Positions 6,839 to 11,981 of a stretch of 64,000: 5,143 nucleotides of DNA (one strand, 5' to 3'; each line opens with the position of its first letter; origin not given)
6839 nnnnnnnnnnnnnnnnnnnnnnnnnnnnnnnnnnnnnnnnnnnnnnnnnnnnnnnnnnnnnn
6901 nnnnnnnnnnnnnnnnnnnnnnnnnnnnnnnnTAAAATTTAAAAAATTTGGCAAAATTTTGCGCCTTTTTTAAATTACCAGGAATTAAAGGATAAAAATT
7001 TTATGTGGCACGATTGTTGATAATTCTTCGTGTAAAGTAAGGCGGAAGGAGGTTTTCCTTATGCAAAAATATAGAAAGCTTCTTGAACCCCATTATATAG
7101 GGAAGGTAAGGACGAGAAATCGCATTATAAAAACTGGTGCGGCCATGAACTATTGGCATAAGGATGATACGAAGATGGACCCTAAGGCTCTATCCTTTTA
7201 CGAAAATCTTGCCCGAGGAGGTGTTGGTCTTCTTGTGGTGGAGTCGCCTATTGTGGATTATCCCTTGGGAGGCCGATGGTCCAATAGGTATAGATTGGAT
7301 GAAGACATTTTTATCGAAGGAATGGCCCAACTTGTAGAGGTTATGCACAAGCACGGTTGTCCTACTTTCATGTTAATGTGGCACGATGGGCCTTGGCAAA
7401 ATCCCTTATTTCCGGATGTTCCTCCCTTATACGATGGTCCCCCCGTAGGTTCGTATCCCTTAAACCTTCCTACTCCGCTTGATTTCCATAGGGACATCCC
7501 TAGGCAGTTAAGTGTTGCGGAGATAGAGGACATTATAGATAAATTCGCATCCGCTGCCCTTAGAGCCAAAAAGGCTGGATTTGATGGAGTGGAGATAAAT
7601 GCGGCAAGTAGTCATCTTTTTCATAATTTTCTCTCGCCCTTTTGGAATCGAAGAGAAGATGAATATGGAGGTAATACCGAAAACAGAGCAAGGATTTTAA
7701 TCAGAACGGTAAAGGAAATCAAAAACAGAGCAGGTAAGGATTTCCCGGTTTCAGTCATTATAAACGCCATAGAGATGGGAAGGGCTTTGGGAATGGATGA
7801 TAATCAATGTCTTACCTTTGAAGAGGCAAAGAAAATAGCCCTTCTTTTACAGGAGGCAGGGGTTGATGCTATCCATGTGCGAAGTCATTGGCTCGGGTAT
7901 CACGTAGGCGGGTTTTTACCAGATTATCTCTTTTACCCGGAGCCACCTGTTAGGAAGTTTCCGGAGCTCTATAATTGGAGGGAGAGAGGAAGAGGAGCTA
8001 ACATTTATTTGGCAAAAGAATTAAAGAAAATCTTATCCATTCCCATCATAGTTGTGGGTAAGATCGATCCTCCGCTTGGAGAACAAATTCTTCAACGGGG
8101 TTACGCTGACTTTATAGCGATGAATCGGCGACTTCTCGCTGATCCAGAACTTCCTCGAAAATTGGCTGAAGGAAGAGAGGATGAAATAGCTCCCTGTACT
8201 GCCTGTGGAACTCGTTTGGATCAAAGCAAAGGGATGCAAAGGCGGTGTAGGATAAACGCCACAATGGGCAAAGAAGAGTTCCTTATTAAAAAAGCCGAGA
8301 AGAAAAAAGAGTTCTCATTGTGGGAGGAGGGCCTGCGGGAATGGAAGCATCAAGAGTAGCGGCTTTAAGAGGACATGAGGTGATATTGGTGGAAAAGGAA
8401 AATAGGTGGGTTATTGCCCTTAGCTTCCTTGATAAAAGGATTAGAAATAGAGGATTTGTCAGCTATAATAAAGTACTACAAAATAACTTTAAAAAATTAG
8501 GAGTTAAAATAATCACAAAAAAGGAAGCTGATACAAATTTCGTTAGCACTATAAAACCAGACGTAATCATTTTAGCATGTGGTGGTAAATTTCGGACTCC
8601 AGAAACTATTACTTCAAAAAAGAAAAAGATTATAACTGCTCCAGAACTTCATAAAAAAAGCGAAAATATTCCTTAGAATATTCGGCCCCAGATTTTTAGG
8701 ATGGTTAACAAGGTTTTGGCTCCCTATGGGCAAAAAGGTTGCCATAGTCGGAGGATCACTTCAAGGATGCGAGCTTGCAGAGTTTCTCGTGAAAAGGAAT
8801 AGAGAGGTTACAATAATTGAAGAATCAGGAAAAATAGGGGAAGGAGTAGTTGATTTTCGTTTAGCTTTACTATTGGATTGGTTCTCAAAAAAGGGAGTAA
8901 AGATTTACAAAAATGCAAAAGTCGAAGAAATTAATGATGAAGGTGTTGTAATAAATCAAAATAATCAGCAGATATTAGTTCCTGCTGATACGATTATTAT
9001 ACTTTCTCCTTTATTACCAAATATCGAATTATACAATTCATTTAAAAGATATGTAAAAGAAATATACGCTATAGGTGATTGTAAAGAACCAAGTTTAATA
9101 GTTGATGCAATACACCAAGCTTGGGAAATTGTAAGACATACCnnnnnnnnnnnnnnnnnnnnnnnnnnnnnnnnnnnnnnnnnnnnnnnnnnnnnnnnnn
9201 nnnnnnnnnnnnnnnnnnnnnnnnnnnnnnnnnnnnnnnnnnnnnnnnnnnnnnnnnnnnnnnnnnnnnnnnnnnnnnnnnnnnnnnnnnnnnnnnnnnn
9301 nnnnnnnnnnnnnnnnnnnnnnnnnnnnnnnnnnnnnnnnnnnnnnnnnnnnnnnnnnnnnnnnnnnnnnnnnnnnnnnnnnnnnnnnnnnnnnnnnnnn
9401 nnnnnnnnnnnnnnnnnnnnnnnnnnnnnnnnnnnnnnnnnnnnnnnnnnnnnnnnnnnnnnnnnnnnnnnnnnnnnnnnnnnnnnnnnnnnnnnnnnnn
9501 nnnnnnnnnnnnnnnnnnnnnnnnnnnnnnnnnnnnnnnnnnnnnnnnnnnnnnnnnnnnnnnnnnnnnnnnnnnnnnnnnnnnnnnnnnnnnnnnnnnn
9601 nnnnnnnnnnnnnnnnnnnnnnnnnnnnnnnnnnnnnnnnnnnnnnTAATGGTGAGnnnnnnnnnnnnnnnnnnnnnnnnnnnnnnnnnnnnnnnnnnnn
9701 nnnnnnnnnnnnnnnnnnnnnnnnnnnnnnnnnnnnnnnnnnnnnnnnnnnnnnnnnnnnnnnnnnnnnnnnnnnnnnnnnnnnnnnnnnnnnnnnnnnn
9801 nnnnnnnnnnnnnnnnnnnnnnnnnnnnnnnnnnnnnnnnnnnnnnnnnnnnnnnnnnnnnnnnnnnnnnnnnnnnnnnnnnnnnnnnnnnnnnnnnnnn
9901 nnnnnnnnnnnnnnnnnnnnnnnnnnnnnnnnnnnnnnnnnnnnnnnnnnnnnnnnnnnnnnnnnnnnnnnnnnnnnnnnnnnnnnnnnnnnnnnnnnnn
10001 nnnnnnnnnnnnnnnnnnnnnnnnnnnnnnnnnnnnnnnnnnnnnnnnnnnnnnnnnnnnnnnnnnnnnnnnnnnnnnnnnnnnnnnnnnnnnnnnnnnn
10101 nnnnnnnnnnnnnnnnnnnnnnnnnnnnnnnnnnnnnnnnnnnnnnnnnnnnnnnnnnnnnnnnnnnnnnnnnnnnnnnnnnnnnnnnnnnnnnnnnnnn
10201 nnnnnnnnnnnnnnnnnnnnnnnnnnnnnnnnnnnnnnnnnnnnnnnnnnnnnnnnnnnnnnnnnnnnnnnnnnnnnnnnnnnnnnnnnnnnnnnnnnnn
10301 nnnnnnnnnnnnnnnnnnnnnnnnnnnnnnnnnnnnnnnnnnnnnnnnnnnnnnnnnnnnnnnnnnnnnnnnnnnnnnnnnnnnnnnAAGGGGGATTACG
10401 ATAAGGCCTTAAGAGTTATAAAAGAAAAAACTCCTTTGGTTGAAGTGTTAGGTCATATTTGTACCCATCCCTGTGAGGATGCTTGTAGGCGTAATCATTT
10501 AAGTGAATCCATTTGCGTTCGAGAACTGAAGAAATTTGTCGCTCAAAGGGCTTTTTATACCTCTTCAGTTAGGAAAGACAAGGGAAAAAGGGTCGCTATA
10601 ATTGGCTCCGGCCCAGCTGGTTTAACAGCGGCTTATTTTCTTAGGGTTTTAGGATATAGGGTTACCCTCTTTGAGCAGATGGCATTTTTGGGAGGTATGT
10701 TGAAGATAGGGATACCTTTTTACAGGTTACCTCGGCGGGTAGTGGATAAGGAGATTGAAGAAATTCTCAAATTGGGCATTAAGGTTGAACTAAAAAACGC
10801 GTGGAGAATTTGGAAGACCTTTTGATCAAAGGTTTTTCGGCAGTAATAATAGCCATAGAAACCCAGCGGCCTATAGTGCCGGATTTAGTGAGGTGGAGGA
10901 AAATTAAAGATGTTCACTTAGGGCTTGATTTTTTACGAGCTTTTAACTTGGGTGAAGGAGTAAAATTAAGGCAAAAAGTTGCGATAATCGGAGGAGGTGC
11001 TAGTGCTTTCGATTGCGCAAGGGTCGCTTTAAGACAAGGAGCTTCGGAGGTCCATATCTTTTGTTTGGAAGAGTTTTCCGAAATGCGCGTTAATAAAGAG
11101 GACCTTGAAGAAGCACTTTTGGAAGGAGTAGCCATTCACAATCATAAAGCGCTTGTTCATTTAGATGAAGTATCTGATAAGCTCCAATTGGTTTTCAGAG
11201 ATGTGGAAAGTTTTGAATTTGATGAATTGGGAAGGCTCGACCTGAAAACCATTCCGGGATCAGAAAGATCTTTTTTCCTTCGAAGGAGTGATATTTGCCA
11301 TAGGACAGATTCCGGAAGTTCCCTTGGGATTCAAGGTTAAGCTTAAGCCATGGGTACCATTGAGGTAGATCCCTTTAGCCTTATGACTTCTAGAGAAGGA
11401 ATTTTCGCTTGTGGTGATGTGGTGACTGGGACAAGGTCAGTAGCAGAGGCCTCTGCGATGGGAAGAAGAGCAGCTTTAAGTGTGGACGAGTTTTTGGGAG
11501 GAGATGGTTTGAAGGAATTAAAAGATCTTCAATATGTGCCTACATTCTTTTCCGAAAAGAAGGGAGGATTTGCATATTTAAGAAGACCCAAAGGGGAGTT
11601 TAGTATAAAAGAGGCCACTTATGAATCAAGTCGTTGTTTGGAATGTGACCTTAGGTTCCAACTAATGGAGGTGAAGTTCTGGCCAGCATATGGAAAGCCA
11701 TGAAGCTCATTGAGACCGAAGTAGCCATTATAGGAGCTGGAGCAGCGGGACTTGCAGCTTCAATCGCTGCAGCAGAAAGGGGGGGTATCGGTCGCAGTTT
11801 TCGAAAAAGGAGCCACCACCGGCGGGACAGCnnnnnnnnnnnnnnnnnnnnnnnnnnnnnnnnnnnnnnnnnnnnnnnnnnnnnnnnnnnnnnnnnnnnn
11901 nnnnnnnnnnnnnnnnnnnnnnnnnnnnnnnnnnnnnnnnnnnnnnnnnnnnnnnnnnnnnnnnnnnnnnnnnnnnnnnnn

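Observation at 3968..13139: Entire 9-kb sigma-54 regulon module downstream of ssrA is shattered by homopolymer-length frameshifts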

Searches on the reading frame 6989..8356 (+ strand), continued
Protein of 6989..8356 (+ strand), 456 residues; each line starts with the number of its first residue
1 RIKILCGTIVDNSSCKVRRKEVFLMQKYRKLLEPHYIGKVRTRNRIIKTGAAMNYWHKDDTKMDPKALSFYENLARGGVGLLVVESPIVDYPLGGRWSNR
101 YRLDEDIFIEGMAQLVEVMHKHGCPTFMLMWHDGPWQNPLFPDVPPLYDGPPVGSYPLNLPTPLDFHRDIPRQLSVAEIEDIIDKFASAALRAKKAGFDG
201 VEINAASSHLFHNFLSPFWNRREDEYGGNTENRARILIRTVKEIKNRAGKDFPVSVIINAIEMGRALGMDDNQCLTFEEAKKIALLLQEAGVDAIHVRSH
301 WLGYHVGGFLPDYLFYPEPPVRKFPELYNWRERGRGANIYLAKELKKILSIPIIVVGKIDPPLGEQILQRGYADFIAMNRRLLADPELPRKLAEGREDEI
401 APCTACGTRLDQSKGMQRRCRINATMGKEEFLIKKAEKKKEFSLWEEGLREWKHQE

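Call 34: search_protein_families(library=ncbifam, proteins=[L020:6816-9872:+, L020:10001-12088:+, L020:12104-12607:+, L019:4867-6882:+, L008:15336-16802:+, L008:12668-13276:+], max_evalue=0.00001)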
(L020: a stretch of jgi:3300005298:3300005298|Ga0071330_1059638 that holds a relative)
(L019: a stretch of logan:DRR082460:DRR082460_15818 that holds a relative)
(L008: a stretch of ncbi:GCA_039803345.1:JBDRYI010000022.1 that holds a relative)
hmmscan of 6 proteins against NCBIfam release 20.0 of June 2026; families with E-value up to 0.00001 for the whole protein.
L020:6816-9872:+ (1019 aa): 26 families (the best 25 are shown)
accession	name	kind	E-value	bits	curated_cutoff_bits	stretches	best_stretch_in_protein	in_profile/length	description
TIGR01817.1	nifA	equivalog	1.6e-104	350.6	528.85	1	633-972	105-456/534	nif-specific transcriptional activator NifA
NF003451.0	PRK05022.1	equivalog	5.5e-103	345.4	476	1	644-968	120-449/512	nitric oxide reductase transcriptional regulator NorR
NF041552.1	TF_PrdR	equivalog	2.5e-101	339.8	795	1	707-1011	265-575/577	sigma-54 dependent transcriptional regulator PrdR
NF038308.1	RNA_repair_RtcR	equivalog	7.9e-100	335.2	650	1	707-949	178-429/530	RNA repair transcriptional activator RtcR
TIGR01818.1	ntrC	equivalog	2.3e-98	330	558.6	1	679-971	104-397/463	nitrogen regulation protein NR(I)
TIGR02915.1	PEP_resp_reg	equivalog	3.1e-97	326.2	502.6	1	678-1014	113-444/445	PEP-CTERM-box response regulator transcription factor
NF011958.0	PRK15429.1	equivalog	1.9e-96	324.3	830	1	702-1016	376-688/692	formate hydrogenlyase transcriptional activator FlhA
NF008469.0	PRK11361.1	equivalog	2.6e-95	319.8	714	1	676-979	114-413/461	acetoacetate metabolism transcriptional regulator AtoC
NF049963.1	RespRegFlgRCampy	domain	8.4e-89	298.4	750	1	708-1011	133-426/429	fla regulon two-component system response regulator FlgR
NF050807.1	TransRegFlbDCaul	equivalog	8.5e-89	298.5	750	1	706-949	115-358/454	sigma-54-dependent transcriptional regulator FlbD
NF041906.1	V4R_TF_MobR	exception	3.6e-83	279.9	999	1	708-1011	231-543/544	phenol degradation transcriptional regulator MobR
NF007689.0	PRK10365.1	equivalog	1.9e-82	277.4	760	1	701-1005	131-435/441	sigma-54-dependent response regulator transcription factor ZraR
TIGR02974.1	phageshock_pspF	equivalog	3.8e-82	276.2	443.55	1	711-962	1-252/336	phage shock protein operon transcriptional activator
TIGR02329.1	propionate_PrpR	equivalog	2.7e-81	273.8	499.2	1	710-1010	213-525/526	propionate catabolism operon regulatory protein PrpR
NF041946.1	LuxO_transreg_Vib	equivalog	1.3e-80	271.5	800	1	690-948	114-372/463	quorum-sensing sigma-54 dependent transcriptional regulator LuxO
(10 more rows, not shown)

L020:10001-12088:+ (696 aa): 46 families (the best 25 are shown)
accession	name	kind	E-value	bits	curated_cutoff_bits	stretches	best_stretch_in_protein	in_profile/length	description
TIGR03997.1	mycofact_OYE_2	equivalog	1.1e-102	344.5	793.15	2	312-696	270-645/645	mycofactocin system FadH/OYE family oxidoreductase 2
NF045599.1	bili_reduct_long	exception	1.3e-97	327.6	750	1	7-696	1-641/641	bilirubin reductase, long form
NF041087.1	bile_acid_BaiCD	equivalog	1.1e-93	314.5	825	1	4-696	1-642/642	bile acid Fe-S flavoenzyme BaiCD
NF045592.1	bili_reduct_N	equivalog_domain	2.2e-46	158.6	425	2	149-389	131-352/363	bilirubin reductase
TIGR03996.1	mycofact_OYE_1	hypoth_equivalog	9.1e-45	153.3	627.9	2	314-688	265-628/633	mycofactocin system FadH/OYE family oxidoreductase 1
NF010047.0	PRK13523.1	equivalog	1.2e-40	139.6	431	1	5-275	3-250/339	NADPH dehydrogenase NamA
NF006101.0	PRK08255.1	equivalog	1.2e-27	96.4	1078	1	5-275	397-659/768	bifunctional salicylyl-CoA 5-hydroxylase/oxidoreductase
NF007899.0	PRK10605.1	subfamily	1.4e-22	80.4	403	1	145-223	147-225/365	N-ethylmaleimide reductase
NF009410.0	PRK12771.1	subfamily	3.4e-15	55.6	516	1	405-454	128-177/566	NAD(P)-binding protein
TIGR01350.1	lipoamide_DH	equivalog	1.5e-14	53.6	408.8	1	560-658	171-272/461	dihydrolipoyl dehydrogenase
NF003437.0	PRK04965.1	equivalog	5.8e-13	48.6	392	1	559-678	141-276/378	NADH:flavorubredoxin reductase NorW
NF005560.0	PRK07233.1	equivalog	6.3e-12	45.1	252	1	417-466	2-50/435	hypothetical protein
TIGR02053.1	MerA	equivalog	1.8e-11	43.7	454.45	1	558-661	166-274/465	mercury(II) reductase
TIGR03385.1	CoA_CoA_reduc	equivalog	5.8e-11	41.8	578.8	1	560-664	150-254/439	CoA-disulfide reductase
NF045663.1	diclust_near_Sec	equivalog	1.1e-10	40.3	530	0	404-509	95-197/759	pyridine nucleotide-disulfide oxidoreductase/dicluster-binding protein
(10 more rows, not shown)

L020:12104-12607:+ (168 aa): 0 families

L019:4867-6882:+ (672 aa): 34 families (the best 25 are shown)
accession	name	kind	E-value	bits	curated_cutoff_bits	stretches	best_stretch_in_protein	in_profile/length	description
NF009454.0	PRK12814.1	equivalog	8.1e-121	404.5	916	2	221-616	102-505/657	putative NADPH-dependent glutamate synthase small subunit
NF009410.0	PRK12771.1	subfamily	3.9e-113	379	516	1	218-615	45-449/566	NAD(P)-binding protein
NF010590.0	PRK13984.1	equivalog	3.3e-69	233.6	946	1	223-613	198-608/611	putative oxidoreductase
TIGR03315.1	Se_ygfK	equivalog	8.8e-69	232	835.3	1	220-658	444-887/1012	putative selenate reductase subunit YgfK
NF009414.0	PRK12778.1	equivalog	5.9e-65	219.9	1103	1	223-611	339-749/752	bifunctional dihydroorotate dehydrogenase B NAD binding subunit/NADPH-dependent glutamate synthase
TIGR01316.1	gltA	equivalog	7.4e-65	219.5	471.75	1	222-610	37-448/449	NADPH-dependent glutamate synthase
NF040763.1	FeFe_hydrog_A6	exception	2.9e-54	184.4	765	1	2-207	2-208/571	NADH-dependent [FeFe] hydrogenase, group A6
NF009413.0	PRK12775.1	equivalog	1.9e-49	168.3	1895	1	223-612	341-755/1006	putative trifunctional 2-polyprenylphenol hydroxylase/glutamate synthase subunit beta/ferritin domain-containing protein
TIGR01317.1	GOGAT_sm_gam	subfamily_domain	1.7e-48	165.7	447.7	2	226-467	57-314/485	glutamate synthase small subunit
NF005745.0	PRK07569.1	equivalog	1.5e-47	162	333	1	3-207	6-210/238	bidirectional hydrogenase complex protein HoxU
TIGR01318.1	gltD_gamma_fam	subfamily_domain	1.8e-47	162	482.95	1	223-607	50-461/467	glutamate synthase, small subunit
NF009409.0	PRK12770.1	subfamily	3.1e-47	161.4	343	1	303-613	14-352/360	putative glutamate synthase subunit beta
NF045663.1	diclust_near_Sec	equivalog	2e-45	155.2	530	2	222-402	19-201/759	pyridine nucleotide-disulfide oxidoreductase/dicluster-binding protein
NF009415.0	PRK12779.1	equivalog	1.1e-43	149.4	1519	1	223-605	210-620/944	putative bifunctional glutamate synthase subunit beta/2-polyprenylphenol hydroxylase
NF009408.0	PRK12769.1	equivalog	1e-42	146.1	1003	1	223-612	236-652/659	formate-dependent uric acid utilization protein AegA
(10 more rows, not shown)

L008:15336-16802:+ (489 aa): 78 families (the best 25 are shown)
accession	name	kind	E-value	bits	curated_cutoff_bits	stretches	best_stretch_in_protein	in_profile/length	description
NF053717.1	VnlPnlRedVprA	equivalog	2.3e-97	326.8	600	1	6-475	7-481/481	vinyl phenol reductase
TIGR01813.1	flavo_cyto_c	subfamily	2e-61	208.1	285.45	1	7-438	1-415/444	flavocytochrome c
NF005064.0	PRK06481.1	equivalog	6.6e-57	193.3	542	2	6-312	62-366/506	flavocytochrome c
NF006130.0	PRK08274.1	equivalog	1.1e-53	182.7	369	1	5-478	5-464/467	FAD-dependent tricarballylate dehydrogenase TcuA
NF005510.0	PRK07121.1-3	subfamily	1.2e-49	169.5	481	3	344-475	355-489/492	FAD-binding protein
NF004789.0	PRK06134.1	subfamily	5.5e-47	160.6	747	2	140-480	222-575/581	FAD-dependent oxidoreductase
NF005511.0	PRK07121.1-4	equivalog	3.6e-46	157.7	466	2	171-482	254-549/553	FAD-binding protein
NF009473.0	PRK12835.1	subfamily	3.8e-45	154.4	837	2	139-481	217-575/585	FAD-binding protein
NF009478.0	PRK12844.1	equivalog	7.3e-45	153.3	789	2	138-479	213-555/559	3-ketosteroid-delta-1-dehydrogenase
NF005508.0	PRK07121.1-1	equivalog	4e-44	151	537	3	122-313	163-356/497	FAD-binding protein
NF009477.0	PRK12843.1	equivalog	1.9e-40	138.9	758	2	141-480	227-576/578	FAD-dependent oxidoreductase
NF005512.0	PRK07121.1-5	subfamily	8.2e-40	136.8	812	3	137-307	184-345/489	FAD-binding protein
NF053677.1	Desat2ChcC2Cyan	equivalog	7.9e-39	133.4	900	2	137-475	205-554/558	4-oxocyclohex-2-ene-1-carboxylate 5-dehydrogenase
NF005882.1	PRK07843.1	equivalog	3e-38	131.6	788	2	140-470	207-545/547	3-oxosteroid 1-dehydrogenase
NF009476.0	PRK12839.1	equivalog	3.8e-37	127.7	940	2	138-475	217-567/572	FAD-dependent oxidoreductase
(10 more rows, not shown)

L008:12668-13276:+ (203 aa): 0 families

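Call 36: search_solved_structures(query=L008:15336-16802:+, max_evalue=0.00001)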
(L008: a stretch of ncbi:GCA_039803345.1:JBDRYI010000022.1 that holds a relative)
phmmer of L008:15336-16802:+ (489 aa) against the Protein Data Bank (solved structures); distinct sequences matched with E-value up to 0.00001: 27.
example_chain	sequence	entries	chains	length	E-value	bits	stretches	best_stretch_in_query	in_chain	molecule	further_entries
1qo8_A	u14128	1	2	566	5.1e-46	160.7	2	6-318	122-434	FLAVOCYTOCHROME C3 FUMARATE REDUCTASE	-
1lj1_A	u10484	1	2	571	4.8e-43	150.9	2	6-312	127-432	flavocytochrome c3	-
1jrz_A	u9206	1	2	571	5.4e-43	150.7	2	6-312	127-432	FLAVOCYTOCHROME C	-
1m64_A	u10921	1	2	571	6e-43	150.6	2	6-312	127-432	flavocytochrome c3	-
1kss_A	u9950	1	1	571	8.6e-43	150.1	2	6-312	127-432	flavocytochrome c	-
1jrx_A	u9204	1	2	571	9.5e-43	149.9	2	6-312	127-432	FLAVOCYTOCHROME C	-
1e39_A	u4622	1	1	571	1e-42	149.9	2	6-312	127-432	FUMARATE REDUCTASE FLAVOPROTEIN SUBUNIT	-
1jry_A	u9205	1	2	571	1.2e-42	149.6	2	6-312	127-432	FLAVOCYTOCHROME C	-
1p2e_A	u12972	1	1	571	1.3e-42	149.5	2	6-312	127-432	flavocytochrome c3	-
1p2h_A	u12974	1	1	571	1.3e-42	149.5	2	6-312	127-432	flavocytochrome c3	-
1qjd_A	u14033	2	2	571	1.3e-42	149.5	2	6-312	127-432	FLAVOCYTOCHROME C3 | Fumarate reductase flavoprotein subunit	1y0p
2b7r_A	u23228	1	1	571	2.6e-42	148.5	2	6-312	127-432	Fumarate reductase flavoprotein subunit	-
1ksu_A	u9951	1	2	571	2.9e-42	148.3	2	6-312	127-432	flavocytochrome c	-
2b7s_A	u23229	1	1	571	3.3e-42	148.1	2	6-312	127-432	Fumarate reductase flavoprotein subunit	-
1q9i_A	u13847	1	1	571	3.4e-42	148.1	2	6-309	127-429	flavocytochrome c3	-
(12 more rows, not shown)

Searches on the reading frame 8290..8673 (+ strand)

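Call 7: search_protein_families(library=pfam, proteins=[window:8290-8673:+], max_evalue=0.01)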
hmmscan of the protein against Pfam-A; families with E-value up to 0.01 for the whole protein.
window:8290-8673:+ (128 aa): 11 families
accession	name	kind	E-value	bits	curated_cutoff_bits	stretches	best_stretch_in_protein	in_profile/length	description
PF07992.20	Pyr_redox_2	-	6.6e-10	39.3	26.1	1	7-113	2-122/291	Pyridine nucleotide-disulphide oxidoreductase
PF00070.33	Pyr_redox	-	8e-07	29.9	22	1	7-80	1-63/82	Pyridine nucleotide-disulphide oxidoreductase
PF03486.20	HI0933_like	-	1.2e-06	28.6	50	1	7-39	2-34/244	HI0933-like protein Rossmann domain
PF12831.13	FAD_oxidored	-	9.7e-06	25.6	27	1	8-38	2-32/416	FAD dependent oxidoreductase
PF01494.25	FAD_binding_3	-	1.9e-05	24.5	22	1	7-39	3-35/349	FAD binding domain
PF00890.30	FAD_binding_2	-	2.2e-05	24.3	20.4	1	8-39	2-33/414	FAD binding domain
PF01266.30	DAO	-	3.6e-05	23.9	27.9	1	7-38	1-32/353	FAD dependent oxidoreductase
PF01134.28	GIDA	-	0.00017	21.2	22.1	1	8-40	2-34/391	Glucose inhibited division protein A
PF13450.12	NAD_binding_8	-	0.00042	21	21.9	1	10-39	1-30/68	NAD(P)-binding Rossmann-like domain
PF13738.12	Pyr_redox_3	-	0.0027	17.4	30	1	9-38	1-31/305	Pyridine nucleotide-disulphide oxidoreductase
PF01262.27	AlaDh_PNT_C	-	0.0033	17.3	23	1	6-42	29-65/214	Alanine dehydrogenase/PNT, C-terminal domain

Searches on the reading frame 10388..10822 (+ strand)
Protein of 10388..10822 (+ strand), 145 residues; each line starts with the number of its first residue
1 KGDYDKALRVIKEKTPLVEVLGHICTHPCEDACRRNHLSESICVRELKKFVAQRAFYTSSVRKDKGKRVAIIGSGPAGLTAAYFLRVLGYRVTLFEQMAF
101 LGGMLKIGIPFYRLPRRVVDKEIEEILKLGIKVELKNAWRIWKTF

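Call 7: search_protein_families(library=pfam, proteins=[window:10388-10822:+], max_evalue=0.01)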
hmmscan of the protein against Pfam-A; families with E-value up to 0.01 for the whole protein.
window:10388-10822:+ (145 aa): 12 families
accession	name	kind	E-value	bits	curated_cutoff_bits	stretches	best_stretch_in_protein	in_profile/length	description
PF13450.12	NAD_binding_8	-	4.9e-09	36.8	21.9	1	71-105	1-35/68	NAD(P)-binding Rossmann-like domain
PF14691.11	Fer4_20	-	1.4e-08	34.9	25.8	1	2-56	52-109/113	Dihydroprymidine dehydrogenase domain II, 4Fe-4S cluster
PF07992.20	Pyr_redox_2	-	1.4e-07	31.6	26.1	1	68-139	2-76/291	Pyridine nucleotide-disulphide oxidoreductase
PF01946.23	Thi4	-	6.2e-07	29.3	26.2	1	67-134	18-85/235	Thi4 family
PF12831.13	FAD_oxidored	-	2.1e-06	27.7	27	1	69-107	2-40/416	FAD dependent oxidoreductase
PF01266.30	DAO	-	6.6e-06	26.3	27.9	1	68-102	1-35/353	FAD dependent oxidoreductase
PF01494.25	FAD_binding_3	-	1.3e-05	25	22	1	68-99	3-34/349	FAD binding domain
PF00890.30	FAD_binding_2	-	1.5e-05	24.8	20.4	1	69-104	2-37/414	FAD binding domain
PF00070.33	Pyr_redox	-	1.9e-05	25.5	22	1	68-99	1-32/82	Pyridine nucleotide-disulphide oxidoreductase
PF03486.20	HI0933_like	-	0.00015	21.8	50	1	68-105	2-39/244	HI0933-like protein Rossmann domain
PF01262.27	AlaDh_PNT_C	-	0.0038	17.1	23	1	46-96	8-58/214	Alanine dehydrogenase/PNT, C-terminal domain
PF01134.28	GIDA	-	0.0052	16.3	22.1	1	69-97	2-30/391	Glucose inhibited division protein A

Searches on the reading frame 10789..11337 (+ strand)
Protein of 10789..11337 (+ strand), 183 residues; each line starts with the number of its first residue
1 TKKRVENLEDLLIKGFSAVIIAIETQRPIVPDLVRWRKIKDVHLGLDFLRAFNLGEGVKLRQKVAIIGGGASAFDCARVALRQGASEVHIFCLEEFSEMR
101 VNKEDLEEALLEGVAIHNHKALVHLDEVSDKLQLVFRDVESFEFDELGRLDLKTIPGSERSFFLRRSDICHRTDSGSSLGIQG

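Call 7: search_protein_families(library=pfam, proteins=[window:10789-11337:+], max_evalue=0.01)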
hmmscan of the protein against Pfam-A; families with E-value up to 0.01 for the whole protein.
window:10789-11337:+ (183 aa): 2 families
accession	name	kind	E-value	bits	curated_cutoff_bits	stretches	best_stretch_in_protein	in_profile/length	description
PF07992.20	Pyr_redox_2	-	8.9e-05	22.5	26.1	1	48-145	129-229/291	Pyridine nucleotide-disulphide oxidoreductase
PF00070.33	Pyr_redox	-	0.0076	17.2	22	0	63-131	1-72/82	Pyridine nucleotide-disulphide oxidoreductase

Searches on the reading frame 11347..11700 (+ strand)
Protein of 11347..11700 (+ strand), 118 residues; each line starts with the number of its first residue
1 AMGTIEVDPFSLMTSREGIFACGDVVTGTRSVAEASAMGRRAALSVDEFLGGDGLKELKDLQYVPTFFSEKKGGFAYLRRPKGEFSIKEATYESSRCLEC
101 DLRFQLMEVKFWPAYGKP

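Call 8: search_protein_families(library=pfam, proteins=[window:11347-11700:+], max_evalue=0.01)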
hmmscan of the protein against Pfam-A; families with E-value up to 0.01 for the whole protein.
window:11347-11700:+ (118 aa): 1 family
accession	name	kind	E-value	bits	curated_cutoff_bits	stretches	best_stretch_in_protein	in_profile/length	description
PF07992.20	Pyr_redox_2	-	0.00098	19.1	26.1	1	3-39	255-291/291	Pyridine nucleotide-disulphide oxidoreductase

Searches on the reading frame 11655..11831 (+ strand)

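Call 8: search_protein_families(library=pfam, proteins=[window:11655-11831:+], max_evalue=0.01)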
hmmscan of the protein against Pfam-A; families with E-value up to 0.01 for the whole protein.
window:11655-11831:+ (59 aa): 3 families
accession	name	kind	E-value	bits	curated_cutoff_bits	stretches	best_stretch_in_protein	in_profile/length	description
PF00890.30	FAD_binding_2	-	0.00027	20.7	20.4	1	23-43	2-22/414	FAD binding domain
PF01946.23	Thi4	-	0.0033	17.2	26.2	1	14-42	11-39/235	Thi4 family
PF03486.20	HI0933_like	-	0.0034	17.3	50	1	22-43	2-23/244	HI0933-like protein Rossmann domain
